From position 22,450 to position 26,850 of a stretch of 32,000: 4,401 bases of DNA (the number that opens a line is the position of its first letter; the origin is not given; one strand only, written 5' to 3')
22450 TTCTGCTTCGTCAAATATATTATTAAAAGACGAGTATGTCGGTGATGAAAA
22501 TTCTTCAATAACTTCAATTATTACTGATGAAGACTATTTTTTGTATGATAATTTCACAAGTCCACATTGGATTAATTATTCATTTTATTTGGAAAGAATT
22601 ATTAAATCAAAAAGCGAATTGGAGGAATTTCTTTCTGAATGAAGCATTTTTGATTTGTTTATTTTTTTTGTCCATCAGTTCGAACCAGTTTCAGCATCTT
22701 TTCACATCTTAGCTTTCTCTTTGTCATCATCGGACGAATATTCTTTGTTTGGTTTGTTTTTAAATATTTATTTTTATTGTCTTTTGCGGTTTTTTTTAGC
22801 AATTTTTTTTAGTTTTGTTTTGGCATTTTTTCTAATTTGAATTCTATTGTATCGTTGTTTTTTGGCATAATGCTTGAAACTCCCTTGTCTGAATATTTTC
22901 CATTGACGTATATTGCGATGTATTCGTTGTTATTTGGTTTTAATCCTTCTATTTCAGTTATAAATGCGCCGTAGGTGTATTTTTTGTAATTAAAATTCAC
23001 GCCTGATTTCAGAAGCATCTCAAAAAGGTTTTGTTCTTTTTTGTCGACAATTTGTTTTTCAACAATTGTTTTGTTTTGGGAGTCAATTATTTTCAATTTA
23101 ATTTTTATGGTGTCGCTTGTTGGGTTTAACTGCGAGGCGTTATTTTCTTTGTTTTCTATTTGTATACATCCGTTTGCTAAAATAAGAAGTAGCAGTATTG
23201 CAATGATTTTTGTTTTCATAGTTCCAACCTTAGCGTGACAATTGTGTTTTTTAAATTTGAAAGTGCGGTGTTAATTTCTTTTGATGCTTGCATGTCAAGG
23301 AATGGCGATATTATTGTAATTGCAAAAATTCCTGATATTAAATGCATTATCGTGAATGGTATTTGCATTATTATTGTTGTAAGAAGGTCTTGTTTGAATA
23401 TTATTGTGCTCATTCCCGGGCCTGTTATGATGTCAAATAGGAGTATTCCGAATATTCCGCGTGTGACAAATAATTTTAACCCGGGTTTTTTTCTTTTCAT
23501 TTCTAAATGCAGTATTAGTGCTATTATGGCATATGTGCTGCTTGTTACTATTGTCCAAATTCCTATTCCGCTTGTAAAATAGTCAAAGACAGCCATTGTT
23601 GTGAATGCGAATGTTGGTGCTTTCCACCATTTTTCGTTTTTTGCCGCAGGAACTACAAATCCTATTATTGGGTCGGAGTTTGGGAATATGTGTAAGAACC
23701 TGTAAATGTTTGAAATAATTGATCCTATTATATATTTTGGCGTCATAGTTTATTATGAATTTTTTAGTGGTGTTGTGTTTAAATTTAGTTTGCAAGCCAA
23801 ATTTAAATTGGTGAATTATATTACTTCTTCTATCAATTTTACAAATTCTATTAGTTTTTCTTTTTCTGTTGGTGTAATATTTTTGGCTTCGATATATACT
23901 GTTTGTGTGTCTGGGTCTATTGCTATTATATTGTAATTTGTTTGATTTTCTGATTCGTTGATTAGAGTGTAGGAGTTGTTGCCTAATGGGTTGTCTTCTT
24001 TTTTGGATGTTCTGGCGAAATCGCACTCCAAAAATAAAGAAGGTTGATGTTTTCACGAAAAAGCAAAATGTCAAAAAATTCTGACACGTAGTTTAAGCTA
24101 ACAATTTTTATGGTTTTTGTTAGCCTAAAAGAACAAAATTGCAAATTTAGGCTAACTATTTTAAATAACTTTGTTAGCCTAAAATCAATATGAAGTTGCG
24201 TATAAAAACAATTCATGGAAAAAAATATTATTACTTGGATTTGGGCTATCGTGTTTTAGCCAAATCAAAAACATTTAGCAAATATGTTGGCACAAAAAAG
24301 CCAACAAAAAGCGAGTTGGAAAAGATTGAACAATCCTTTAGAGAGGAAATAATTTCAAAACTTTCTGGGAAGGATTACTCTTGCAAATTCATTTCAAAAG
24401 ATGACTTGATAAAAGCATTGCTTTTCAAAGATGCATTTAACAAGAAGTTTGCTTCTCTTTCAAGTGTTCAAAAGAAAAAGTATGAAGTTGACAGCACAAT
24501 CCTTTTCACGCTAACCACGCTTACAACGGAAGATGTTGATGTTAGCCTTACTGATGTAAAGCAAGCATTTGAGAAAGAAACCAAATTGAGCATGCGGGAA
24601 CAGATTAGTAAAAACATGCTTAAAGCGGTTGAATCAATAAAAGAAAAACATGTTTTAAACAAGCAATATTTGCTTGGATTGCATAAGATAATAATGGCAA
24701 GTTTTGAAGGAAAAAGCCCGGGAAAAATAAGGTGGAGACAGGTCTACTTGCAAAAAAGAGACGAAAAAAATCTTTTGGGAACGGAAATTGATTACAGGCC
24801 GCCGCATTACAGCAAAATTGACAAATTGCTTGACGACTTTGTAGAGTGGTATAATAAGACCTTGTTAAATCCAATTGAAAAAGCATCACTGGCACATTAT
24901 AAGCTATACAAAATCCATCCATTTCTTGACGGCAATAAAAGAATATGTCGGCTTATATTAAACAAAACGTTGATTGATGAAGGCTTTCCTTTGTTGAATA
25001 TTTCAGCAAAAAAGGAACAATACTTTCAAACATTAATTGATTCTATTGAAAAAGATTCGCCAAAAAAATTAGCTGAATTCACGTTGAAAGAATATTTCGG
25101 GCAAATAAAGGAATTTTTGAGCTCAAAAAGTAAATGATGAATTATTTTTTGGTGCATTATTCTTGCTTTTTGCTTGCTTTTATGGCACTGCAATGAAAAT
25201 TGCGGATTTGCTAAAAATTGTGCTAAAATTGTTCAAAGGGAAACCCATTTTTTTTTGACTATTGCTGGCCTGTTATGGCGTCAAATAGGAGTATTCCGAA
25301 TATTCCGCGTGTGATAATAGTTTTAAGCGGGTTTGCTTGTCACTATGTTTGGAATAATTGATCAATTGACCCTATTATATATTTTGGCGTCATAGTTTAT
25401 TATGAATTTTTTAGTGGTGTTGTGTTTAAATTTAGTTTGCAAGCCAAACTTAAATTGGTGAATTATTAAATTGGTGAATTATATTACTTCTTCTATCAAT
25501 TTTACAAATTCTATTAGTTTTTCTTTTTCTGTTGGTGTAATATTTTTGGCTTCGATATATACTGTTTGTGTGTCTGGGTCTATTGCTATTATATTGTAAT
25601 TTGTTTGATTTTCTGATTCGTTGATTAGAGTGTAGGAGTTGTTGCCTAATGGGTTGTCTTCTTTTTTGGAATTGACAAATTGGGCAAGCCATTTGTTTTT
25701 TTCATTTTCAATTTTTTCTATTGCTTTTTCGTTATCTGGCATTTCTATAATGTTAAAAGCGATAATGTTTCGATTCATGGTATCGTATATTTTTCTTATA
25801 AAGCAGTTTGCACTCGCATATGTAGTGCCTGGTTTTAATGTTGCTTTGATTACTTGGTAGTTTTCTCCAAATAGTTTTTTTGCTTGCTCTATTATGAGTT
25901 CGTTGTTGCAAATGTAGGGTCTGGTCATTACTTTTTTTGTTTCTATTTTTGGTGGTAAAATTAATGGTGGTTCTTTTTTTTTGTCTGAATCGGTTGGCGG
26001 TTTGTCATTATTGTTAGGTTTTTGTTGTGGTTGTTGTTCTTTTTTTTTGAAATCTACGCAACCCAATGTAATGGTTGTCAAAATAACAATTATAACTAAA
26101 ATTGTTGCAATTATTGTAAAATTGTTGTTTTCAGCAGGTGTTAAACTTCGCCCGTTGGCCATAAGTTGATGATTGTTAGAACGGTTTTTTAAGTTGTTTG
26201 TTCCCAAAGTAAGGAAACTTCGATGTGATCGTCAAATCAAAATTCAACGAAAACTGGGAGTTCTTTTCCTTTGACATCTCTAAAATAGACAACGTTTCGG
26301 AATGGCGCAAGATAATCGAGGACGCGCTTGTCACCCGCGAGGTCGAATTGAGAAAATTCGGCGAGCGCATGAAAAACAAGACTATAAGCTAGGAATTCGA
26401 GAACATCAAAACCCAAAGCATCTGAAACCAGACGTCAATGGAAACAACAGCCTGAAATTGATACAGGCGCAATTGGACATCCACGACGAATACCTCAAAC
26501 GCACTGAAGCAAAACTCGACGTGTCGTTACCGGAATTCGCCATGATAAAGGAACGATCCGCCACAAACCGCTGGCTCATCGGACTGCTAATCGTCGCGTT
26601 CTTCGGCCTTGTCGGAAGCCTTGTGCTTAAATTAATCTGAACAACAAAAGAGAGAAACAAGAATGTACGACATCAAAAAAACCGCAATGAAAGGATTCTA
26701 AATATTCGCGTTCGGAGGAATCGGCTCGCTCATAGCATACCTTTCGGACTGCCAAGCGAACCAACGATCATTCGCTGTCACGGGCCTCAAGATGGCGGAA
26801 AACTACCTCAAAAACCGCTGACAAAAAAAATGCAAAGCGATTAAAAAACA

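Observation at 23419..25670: Fic/Doc cassette sits between two copies of a host segment: a Campbell-type integration or duplication scar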

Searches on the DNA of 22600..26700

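Call 92: search_rna_families(source=window, start=22600, end=26700, threshold=evalue, max_evalue=5)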
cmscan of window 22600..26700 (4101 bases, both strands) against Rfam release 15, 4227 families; matches with E-value up to 5: 8.
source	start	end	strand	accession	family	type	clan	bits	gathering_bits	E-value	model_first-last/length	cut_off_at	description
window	24100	24174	-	RF01814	rhtB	Gene; sRNA;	-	29.1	55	0.031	1-83/83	no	rhtB sRNA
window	22673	22731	-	RF01306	sR52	Gene; snRNA; snoRNA; CD-box;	-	22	50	0.18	1-60/60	no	Small nucleolar RNA sR52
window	26486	26539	+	RF00791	mir-357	Gene; miRNA;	-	20.5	49.4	1.1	1-72/72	no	mir-357 microRNA precursor family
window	25023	25052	+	RF01350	CRISPR-DR41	Gene; CRISPR;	-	20.3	36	1.6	1-29/29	no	CRISPR RNA direct repeat element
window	23415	23491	+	RF00344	snoZ267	Gene; snRNA; snoRNA; CD-box;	-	19.1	43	4.8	1-73/73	no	Small nucleolar RNA Z267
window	22673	22734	-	RF01144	sR17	Gene; snRNA; snoRNA; CD-box;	-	17.5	36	0.91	1-55/55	no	Small nucleolar RNA sR17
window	24122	24189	+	RF02823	LPR69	Gene; sRNA;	-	16.8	40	4.2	1-82/82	no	Legionella RNA 69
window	22673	22729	-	RF01128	sR43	Gene; snRNA; snoRNA; CD-box;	-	13.9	45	4.3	1-56/56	no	Small nucleolar RNA sR42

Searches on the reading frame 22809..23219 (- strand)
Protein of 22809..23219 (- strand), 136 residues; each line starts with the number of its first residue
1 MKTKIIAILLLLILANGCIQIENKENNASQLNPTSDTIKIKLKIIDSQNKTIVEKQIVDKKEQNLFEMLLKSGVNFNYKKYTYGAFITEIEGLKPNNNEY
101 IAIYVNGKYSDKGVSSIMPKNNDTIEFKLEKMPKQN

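Call 8: search_protein_families(library=pfam, proteins=[window:22809-23219:-], max_evalue=0.01)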
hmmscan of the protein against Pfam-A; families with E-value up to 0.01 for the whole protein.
window:22809-23219:- (136 aa): 1 family
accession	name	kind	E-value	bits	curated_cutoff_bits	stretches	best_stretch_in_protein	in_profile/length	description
PF14478.12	DUF4430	-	1e-13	51.9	23.8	1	66-131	5-72/72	Domain of unknown function (DUF4430)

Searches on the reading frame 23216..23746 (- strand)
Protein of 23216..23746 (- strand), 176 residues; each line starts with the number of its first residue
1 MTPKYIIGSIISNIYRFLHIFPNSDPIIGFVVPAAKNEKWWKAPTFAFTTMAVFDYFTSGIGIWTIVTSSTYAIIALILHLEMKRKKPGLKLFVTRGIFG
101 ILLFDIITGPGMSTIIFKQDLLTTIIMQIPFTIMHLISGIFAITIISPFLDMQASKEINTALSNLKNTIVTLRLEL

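Call 8: search_protein_families(library=pfam, proteins=[window:23216-23746:-], max_evalue=0.01)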
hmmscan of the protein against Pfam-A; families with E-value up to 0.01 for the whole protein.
window:23216-23746:- (176 aa): 0 families
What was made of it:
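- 23216..23746 (-): Intact membrane gene M (176 aa). It sits upstream of a DUF4430 gene (22809-23219). There was no Pfam hit (call 8).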

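Call 12: find_encoding_contigs(protein=window:23216-23746:-, flank=6000, max_places=10)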
Protein window:23216-23746:- (176 aa): 2 contigs read that carry it; 2 places shown.
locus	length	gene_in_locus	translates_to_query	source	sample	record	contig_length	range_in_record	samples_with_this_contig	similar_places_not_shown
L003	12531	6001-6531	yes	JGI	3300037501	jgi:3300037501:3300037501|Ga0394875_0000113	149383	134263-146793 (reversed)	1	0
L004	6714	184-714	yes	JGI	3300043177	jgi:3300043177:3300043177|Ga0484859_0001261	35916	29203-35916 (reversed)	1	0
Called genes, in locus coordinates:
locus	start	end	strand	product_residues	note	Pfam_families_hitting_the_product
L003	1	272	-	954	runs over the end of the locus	?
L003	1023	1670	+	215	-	-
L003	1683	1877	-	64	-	PF04011:LemA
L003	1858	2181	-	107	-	PF04011:LemA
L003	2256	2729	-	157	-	-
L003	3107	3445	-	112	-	-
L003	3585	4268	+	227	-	-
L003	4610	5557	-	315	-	PF02661:Fic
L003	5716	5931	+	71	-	-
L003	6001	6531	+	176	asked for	-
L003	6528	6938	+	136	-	PF14478:DUF4430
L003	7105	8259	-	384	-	-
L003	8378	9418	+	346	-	PF01142:TruD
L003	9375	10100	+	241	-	PF11858:DUF3378 (weak), PF01351:RNase_HII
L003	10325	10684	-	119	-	-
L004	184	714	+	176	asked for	-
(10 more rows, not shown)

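Call 27: find_homologous_proteins(query=window:23216-23746:-, max_evalue=0.00001)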
Query window:23216-23746:- (176 aa): 17 proteins with E <= 0.00001 among 175 candidates.
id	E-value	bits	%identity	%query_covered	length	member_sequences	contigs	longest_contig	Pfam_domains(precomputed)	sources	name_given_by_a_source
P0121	2.6e-107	374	100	100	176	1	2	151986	-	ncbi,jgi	jgi:hypothetical protein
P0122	9.5e-92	323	86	99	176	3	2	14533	-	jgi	jgi:hypothetical protein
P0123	3.7e-80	286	74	98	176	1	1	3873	-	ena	-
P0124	8.9e-62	226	59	97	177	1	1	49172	-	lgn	-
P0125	2.6e-59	218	56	98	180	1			-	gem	-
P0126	1.8e-57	212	57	95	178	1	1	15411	-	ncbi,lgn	-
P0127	2.1e-56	208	55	100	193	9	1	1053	-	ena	-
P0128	7.9e-55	203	55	98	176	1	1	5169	-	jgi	-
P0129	2.4e-54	202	54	97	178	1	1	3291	-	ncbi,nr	ncbi:MAG: hypothetical protein NUV67_05895 [archaeon]|nr:hypothetical protein [archaeon]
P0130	5.0e-54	201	55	95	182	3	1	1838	-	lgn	-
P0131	1.6e-52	196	53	99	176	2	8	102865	-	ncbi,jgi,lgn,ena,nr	ncbi:MAG TPA: hypothetical protein VJH23_01135 [archaeon]|nr:hypothetical protein [archaeon]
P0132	1.5e-51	193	54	93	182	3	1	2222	-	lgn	-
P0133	3.5e-46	175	47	98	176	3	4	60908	-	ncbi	ncbi:MAG: hypothetical protein QXU92_02100 [Candidatus Diapherotrites archaeon]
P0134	1.4e-40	157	50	94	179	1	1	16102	-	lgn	-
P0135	2.6e-40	156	45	96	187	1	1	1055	-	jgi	jgi:hypothetical protein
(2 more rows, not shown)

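Call 28: find_encoding_contigs(protein=P0122, flank=8000, max_places=4)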
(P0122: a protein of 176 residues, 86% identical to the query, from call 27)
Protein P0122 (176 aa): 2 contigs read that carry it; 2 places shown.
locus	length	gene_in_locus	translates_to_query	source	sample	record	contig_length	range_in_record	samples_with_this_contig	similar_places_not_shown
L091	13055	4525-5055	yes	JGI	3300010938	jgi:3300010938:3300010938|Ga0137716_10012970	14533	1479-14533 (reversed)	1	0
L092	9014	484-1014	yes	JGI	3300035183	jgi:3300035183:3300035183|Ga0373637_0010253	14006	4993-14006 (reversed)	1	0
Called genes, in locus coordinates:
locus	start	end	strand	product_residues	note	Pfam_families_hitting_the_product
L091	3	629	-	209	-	?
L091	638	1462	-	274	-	PF12161:HsdM_N, PF02384:N6_Mtase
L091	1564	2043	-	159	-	-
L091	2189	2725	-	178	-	-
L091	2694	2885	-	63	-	-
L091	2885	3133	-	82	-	-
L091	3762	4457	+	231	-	-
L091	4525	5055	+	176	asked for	-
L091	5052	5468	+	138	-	PF14478:DUF4430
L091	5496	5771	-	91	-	-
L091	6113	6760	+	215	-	PF01142:TruD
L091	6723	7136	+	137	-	PF01142:TruD (faint)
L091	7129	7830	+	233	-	PF11858:DUF3378 (weak), PF01351:RNase_HII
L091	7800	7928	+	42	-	-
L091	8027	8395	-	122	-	-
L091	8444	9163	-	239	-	PF01026:TatD_DNase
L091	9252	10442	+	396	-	-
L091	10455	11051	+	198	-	PF01170:UPF0020 (weak), PF05175:MTS, PF07669:Eco57I (weak), PF03602:Cons_hypoth95, PF06325:PrmA, PF12847:Methyltransf_18 (weak), PF13847:Methyltransf_31, PF13649:Methyltransf_25, +3 more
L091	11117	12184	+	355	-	PF01926:MMR_HSR1, PF02421:FeoB_N, PF16897:MMR_HSR1_Xtn (weak), PF02824:TGS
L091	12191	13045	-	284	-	-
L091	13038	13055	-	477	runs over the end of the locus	-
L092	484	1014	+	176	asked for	-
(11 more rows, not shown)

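Call 29: find_encoding_contigs(protein=P0123, flank=8000, max_places=4)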
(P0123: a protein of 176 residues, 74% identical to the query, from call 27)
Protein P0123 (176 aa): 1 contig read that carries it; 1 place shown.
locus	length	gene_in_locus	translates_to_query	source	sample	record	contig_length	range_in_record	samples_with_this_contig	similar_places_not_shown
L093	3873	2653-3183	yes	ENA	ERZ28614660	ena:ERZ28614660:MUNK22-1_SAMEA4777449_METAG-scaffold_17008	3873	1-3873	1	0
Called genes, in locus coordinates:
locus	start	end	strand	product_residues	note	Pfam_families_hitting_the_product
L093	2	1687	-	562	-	?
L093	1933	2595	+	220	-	-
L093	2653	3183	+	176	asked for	-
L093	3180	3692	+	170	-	PF14478:DUF4430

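Call 30: find_encoding_contigs(protein=P0124, flank=8000, max_places=3)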
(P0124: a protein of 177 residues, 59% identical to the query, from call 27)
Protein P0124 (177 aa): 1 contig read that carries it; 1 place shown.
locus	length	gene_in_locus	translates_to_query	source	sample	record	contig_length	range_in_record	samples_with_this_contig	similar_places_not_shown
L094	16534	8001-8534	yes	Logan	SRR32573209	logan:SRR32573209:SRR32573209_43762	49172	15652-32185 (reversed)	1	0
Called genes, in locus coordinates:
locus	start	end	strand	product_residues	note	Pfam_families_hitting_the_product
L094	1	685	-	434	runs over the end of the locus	PF03237:Terminase_6N, PF04466:Terminase_3 (weak), PF17288:Terminase_3C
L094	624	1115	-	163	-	-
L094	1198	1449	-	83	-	-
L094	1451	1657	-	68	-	-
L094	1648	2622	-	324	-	PF00145:DNA_methylase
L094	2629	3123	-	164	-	-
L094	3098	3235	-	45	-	-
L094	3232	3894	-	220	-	-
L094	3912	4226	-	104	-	-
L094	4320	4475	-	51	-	-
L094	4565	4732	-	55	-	-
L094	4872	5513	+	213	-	-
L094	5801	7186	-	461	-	PF00589:Phage_integrase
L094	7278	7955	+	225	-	-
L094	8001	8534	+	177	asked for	-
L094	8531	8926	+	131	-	-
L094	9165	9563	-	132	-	-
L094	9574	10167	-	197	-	-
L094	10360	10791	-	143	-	-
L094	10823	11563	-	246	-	PF01026:TatD_DNase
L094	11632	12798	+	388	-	-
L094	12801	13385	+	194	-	PF03602:Cons_hypoth95, PF05175:MTS, PF06325:PrmA, PF13847:Methyltransf_31 (weak), PF08241:Methyltransf_11 (faint), PF13649:Methyltransf_25, PF07669:Eco57I (faint)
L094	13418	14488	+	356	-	PF01926:MMR_HSR1, PF02421:FeoB_N, PF02824:TGS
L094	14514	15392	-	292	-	PF07705:CARDB (faint)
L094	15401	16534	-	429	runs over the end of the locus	-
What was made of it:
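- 23216..23746 (-): Orthologues at 86%, 74% and 59% identity lie in syntenic loci L091-L094 (calls 27-30).
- A relative of this genome (L094) carries an integrase-bearing provirus right next to the L gene (call 30).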

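Call 41: search_protein_families(library=ncbifam, proteins=[window:23216-23746:-], max_evalue=0.01)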
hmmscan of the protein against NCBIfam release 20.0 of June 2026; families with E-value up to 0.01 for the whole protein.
window:23216-23746:- (176 aa): 0 families
